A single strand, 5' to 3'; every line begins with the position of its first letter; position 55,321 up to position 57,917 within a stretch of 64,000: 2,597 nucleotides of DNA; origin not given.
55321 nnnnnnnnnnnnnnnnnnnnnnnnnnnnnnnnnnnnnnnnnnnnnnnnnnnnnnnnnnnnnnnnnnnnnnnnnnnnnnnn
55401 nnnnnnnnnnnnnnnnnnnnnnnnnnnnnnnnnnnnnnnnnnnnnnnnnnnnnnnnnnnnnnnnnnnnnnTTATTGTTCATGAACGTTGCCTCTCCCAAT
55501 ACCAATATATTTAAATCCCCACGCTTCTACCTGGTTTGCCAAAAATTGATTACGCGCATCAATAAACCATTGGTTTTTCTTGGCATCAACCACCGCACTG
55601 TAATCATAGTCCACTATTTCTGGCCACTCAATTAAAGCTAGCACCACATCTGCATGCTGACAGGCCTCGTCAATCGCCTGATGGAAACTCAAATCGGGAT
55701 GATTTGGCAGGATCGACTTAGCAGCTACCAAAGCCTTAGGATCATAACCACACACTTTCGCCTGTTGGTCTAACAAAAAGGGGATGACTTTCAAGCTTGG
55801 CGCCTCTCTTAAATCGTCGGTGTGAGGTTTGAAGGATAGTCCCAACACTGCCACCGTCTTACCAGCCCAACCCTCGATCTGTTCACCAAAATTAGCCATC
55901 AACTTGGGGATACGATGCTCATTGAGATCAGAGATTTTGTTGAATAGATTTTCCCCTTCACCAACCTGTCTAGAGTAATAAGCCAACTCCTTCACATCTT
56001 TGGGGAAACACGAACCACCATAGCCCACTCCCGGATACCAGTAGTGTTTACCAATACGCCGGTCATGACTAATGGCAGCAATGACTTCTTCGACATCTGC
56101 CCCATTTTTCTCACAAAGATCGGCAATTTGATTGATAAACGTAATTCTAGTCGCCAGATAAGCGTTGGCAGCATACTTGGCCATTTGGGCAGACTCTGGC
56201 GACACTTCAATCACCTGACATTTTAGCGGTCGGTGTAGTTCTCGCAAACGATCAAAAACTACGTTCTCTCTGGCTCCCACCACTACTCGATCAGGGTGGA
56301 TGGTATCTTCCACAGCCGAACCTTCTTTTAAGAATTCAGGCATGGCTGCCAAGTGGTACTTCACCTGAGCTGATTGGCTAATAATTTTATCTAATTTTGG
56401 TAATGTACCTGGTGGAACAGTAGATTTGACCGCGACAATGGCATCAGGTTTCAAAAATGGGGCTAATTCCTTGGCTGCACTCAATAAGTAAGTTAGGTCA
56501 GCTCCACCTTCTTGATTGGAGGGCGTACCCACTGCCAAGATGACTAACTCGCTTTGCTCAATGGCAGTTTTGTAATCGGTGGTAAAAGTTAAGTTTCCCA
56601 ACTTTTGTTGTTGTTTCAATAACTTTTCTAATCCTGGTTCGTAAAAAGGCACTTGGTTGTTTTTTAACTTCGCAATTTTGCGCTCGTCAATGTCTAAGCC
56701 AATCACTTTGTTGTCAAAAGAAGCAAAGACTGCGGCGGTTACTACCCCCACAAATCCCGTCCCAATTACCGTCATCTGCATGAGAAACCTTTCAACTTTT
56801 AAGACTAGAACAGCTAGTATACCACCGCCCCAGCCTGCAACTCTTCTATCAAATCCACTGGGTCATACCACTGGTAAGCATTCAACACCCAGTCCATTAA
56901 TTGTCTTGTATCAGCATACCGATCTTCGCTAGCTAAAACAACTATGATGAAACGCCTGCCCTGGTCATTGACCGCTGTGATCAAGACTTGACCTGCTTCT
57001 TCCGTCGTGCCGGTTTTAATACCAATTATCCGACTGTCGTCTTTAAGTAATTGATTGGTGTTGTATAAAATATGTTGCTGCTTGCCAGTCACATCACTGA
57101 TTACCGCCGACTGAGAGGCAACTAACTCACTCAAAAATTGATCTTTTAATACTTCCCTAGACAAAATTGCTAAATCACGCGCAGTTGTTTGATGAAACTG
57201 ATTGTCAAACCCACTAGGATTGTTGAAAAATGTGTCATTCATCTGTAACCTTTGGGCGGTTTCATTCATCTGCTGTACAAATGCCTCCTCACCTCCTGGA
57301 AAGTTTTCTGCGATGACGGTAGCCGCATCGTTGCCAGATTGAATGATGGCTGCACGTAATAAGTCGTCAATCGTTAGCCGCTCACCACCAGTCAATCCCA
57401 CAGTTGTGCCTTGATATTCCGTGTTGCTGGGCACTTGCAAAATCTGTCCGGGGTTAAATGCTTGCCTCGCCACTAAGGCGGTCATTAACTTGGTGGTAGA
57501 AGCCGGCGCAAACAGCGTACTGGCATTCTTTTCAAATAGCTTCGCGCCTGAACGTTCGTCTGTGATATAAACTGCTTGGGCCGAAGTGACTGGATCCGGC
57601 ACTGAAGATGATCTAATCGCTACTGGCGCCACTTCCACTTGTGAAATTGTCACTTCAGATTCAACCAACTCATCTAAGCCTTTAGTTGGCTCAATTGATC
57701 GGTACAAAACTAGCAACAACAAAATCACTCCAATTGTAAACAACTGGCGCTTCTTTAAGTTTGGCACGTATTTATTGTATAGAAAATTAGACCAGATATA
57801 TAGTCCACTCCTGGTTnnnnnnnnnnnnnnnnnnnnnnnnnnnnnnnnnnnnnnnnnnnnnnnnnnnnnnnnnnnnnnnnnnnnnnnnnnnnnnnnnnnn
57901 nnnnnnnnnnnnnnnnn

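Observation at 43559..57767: Second glycan island with GT-C paralogs and the D-rhamnose pathway (gmd-rmd), ugd and a DD-carboxypeptidase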

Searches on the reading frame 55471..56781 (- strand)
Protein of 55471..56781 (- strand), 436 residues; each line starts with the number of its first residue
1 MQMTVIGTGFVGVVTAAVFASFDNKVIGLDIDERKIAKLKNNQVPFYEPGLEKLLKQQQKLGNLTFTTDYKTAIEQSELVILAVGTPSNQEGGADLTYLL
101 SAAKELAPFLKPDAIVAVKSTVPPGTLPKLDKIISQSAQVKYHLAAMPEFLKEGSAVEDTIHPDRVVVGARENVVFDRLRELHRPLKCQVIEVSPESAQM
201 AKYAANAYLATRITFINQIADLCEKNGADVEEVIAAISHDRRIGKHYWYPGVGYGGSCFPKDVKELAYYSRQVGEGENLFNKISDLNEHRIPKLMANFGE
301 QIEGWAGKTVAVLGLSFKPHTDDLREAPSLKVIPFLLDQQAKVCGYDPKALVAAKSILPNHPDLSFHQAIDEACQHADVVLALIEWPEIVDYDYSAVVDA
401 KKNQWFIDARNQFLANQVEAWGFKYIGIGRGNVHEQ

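Call 4: search_protein_families(library=pfam, proteins=[window:55471-56781:-])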
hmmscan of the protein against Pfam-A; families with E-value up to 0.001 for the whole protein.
window:55471-56781:- (436 aa): 7 families
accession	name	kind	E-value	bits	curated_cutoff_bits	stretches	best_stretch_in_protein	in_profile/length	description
PF03721.20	UDPG_MGDP_dh_N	-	5.7e-59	199.3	27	1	1-181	1-186/187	UDP-glucose/GDP-mannose dehydrogenase family, NAD binding domain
PF00984.24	UDPG_MGDP_dh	-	1.4e-33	115.3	25.4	1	196-288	1-93/94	UDP-glucose/GDP-mannose dehydrogenase family, central domain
PF03720.21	UDPG_MGDP_dh_C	-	2.6e-25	89.2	30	1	311-412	1-100/103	UDP-glucose/GDP-mannose dehydrogenase family, UDP binding domain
PF03807.23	F420_oxidored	-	1.2e-06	29.5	21.6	0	41-85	23-68/94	NADP oxidoreductase coenzyme F420-dependent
PF02737.24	3HCDH_N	-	2.2e-06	28.1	22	1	3-84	2-86/180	3-hydroxyacyl-CoA dehydrogenase, NAD binding domain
PF03446.21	NAD_binding_2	-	3.9e-05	24.2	21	0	3-132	2-105/161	NAD binding domain of 6-phosphogluconate dehydrogenase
PF01210.29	NAD_Gly3P_dh_N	-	0.00055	20.4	23.1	0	3-100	2-93/158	NAD-dependent glycerol-3-phosphate dehydrogenase N-terminus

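Call 5: search_protein_families(library=ncbifam, proteins=[window:55471-56781:-], max_evalue=0.01)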
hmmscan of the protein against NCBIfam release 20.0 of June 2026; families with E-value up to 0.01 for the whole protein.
window:55471-56781:- (436 aa): 13 families
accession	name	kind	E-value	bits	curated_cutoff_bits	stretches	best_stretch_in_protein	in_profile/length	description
TIGR03026.1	NDP-sugDHase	subfamily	7.8e-124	413.6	189.8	1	1-411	1-413/413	nucleotide sugar dehydrogenase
NF047673.2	TeichurnBiosyTuaD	equivalog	1.7e-122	409.7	700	1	2-435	3-436/439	UDP-glucose 6-dehydrogenase TuaD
NF041297.1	UDPGDh_AglM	equivalog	2.7e-96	323.1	670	1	1-411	1-415/429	UDP-glucose 6-dehydrogenase AglM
NF040825.1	UDPMaNacDH_Arch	equivalog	3.1e-50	171.3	750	1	1-433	1-418/418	UDP-N-acetyl-D-mannosamine dehydrogenase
NF008286.0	PRK11064.1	equivalog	3.5e-43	147.8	459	1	3-409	6-415/420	UDP-N-acetyl-D-mannosamine dehydrogenase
NF011631.0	PRK15057.1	equivalog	7.9e-34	117.4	757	1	1-327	1-316/388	UDP-glucose 6-dehydrogenase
NF011729.0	PRK15182.1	equivalog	1.4e-15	57.1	592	1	2-349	8-356/425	Vi polysaccharide biosynthesis UDP-N-acetylglucosamine C-6 dehydrogenase TviB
NF042925.1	FHMPC_DH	equivalog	0.0002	20.7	500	1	2-121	2-114/304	5-formyl-3-hydroxy-2-methylpyridine 4-carboxylate 5-dehydrogenase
NF006374.0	PRK08605.1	subfamily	0.00021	20.5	356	1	1-35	147-182/332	D-lactate dehydrogenase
NF006143.0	PRK08293.1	equivalog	0.00043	19.7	312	1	2-85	6-94/291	3-hydroxyacyl-CoA dehydrogenase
NF000942.0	PRK00094.1-4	subfamily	0.0012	18.1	257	1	2-139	4-126/334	NAD(P)H-dependent glycerol-3-phosphate dehydrogenase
TIGR00745.1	apbA_panE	subfamily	0.0012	18.1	141.35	1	3-92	2-84/305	2-dehydropantoate 2-reductase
NF006722.0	PRK09260.1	equivalog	0.007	15.6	429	0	2-85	4-91/289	3-hydroxyacyl-CoA dehydrogenase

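Call 54: search_solved_structures(query=window:55471-56781:-, max_evalue=1e-10)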
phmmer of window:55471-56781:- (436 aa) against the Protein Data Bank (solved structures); distinct sequences matched with E-value up to 1e-10: 30.
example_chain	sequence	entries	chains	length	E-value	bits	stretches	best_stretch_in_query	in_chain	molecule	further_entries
4a7p_A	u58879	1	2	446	1.5e-93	317.4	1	3-430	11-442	UDP-GLUCOSE DEHYDROGENASE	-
2y0e_A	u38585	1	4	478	1.9e-89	303.8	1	1-431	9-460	UDP-GLUCOSE DEHYDROGENASE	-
2y0c_A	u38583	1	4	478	9.4e-89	301.6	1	1-431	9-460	UDP-GLUCOSE DEHYDROGENASE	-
2y0d_A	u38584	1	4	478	1.3e-88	301.1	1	1-431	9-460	UDP-GLUCOSE DEHYDROGENASE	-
3gg2_A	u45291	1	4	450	1.3e-88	301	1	3-414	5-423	Sugar dehydrogenase, UDP-glucose/GDP-mannose dehydrogenase family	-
3vtf_A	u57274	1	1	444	2.1e-75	257.6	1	3-400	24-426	UDP-glucose 6-dehydrogenase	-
1mfz_A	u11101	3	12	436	3.8e-59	204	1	1-340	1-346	GDP-mannose 6-dehydrogenase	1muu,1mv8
9ou8_A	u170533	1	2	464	1.9e-58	201.7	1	4-430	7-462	UDP-glucose 6-dehydrogenase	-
3tdk_A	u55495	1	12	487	1.2e-57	199.1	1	4-430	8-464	UDP-glucose 6-dehydrogenase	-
5w4x_A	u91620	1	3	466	1.2e-57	199.1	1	4-430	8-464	UDP-glucose 6-dehydrogenase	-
2q3e_A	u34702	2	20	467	1.2e-57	199.1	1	4-430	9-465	UDP-glucose 6-dehydrogenase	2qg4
4edf_A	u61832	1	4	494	1.2e-57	199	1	4-430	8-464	UDP-glucose 6-dehydrogenase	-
3prj_A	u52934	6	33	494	1.2e-57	199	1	4-430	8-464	UDP-glucose 6-dehydrogenase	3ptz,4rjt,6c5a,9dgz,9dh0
5vr8_A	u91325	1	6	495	1.3e-57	199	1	4-430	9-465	UDP-glucose 6-dehydrogenase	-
5tjh_A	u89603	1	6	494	1.7e-57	198.6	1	4-430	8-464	UDP-glucose 6-dehydrogenase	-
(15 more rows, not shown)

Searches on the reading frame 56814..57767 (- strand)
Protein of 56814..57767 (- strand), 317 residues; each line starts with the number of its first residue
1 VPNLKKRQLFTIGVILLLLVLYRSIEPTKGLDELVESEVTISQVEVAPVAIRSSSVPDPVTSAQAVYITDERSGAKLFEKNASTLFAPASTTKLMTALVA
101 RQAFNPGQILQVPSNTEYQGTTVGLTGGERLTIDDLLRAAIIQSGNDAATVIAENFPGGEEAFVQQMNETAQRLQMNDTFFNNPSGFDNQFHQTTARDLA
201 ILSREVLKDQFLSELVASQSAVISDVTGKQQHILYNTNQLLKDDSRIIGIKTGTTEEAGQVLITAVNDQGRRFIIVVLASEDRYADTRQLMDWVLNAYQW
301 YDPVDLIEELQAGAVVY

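Call 4: search_protein_families(library=pfam, proteins=[window:56814-57767:-])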
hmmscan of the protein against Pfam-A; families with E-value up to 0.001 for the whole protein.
window:56814-57767:- (317 aa): 4 families
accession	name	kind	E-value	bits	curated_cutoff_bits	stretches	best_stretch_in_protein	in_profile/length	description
PF00768.25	Peptidase_S11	-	2.6e-49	168.3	27.6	1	58-279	7-236/239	D-alanyl-D-alanine carboxypeptidase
PF13354.11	Beta-lactamase2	-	1.6e-13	51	22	1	66-278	2-213/214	Beta-lactamase enzyme family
PF02113.21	Peptidase_S13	-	8e-07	28.6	22.8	1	61-106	16-61/444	D-Ala-D-Ala carboxypeptidase 3 (S13) family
PF00144.29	Beta-lactamase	-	0.0009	18.9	27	0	81-140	45-103/329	Beta-lactamase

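Call 5: search_protein_families(library=ncbifam, proteins=[window:56814-57767:-], max_evalue=0.01)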
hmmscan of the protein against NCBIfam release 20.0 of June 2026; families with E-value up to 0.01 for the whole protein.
window:56814-57767:- (317 aa): 19 families
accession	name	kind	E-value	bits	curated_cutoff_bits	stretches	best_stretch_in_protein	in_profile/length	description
NF008489.0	PRK11397.1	equivalog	6.7e-32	110.7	610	1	47-299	22-284/389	serine-type D-Ala-D-Ala carboxypeptidase DacD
NF000471.1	vanY_of_D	exception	3.1e-29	102.3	625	1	44-293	81-350/354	transpeptidase-like D-Ala-D-Ala carboxypeptidase VanY-D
NF008668.0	PRK11669.1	equivalog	3.8e-29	101.8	294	1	42-294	23-280/316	D-alanyl-D-alanine endopeptidase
NF008059.0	PRK10793.1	equivalog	1.3e-28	99.8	694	1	50-313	33-307/403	D-alanyl-D-alanine carboxypeptidase DacA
NF007445.0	PRK10001.1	equivalog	1.5e-28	99.7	765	1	48-303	24-290/400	serine-type D-Ala-D-Ala carboxypeptidase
NF038258.2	PBP4_Staph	exception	2e-26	92.7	500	1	64-271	42-271/366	penicillin-binding protein PBP4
NF038273.1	strep_PBP3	exception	7.8e-24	84.4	490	1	62-300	27-294/407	D-alanyl-D-alanine carboxypeptidase PBP3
NF033103.1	bla_class_A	equivalog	6.1e-07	28.8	200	1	66-283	15-236/257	class A beta-lactamase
NF000233.2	LEN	exception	8.3e-05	22.1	640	1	130-283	112-262/286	LEN family class A beta-lactamase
NF033386.1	blaARL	exception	0.00015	21.3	620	1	74-183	47-162/282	ARL family class A beta-lactamase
NF012099.1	SubclassA2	equivalog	0.00027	20.2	320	1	130-284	92-239/275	class A beta-lactamase, subclass A2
NF000285.3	SHV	exception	0.00058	19.3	640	1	130-272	111-252/285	SHV family class A beta-lactamase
NF008322.0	PRK11113.1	equivalog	0.001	17.6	527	1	46-104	18-76/477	serine-type D-Ala-D-Ala carboxypeptidase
NF000531.2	blaTEM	exception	0.0011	18.5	625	1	129-280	113-261/286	TEM family class A beta-lactamase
NF038398.1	blaPLA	exception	0.0011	18.1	670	1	129-278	111-257/291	PLA family class A beta-lactamase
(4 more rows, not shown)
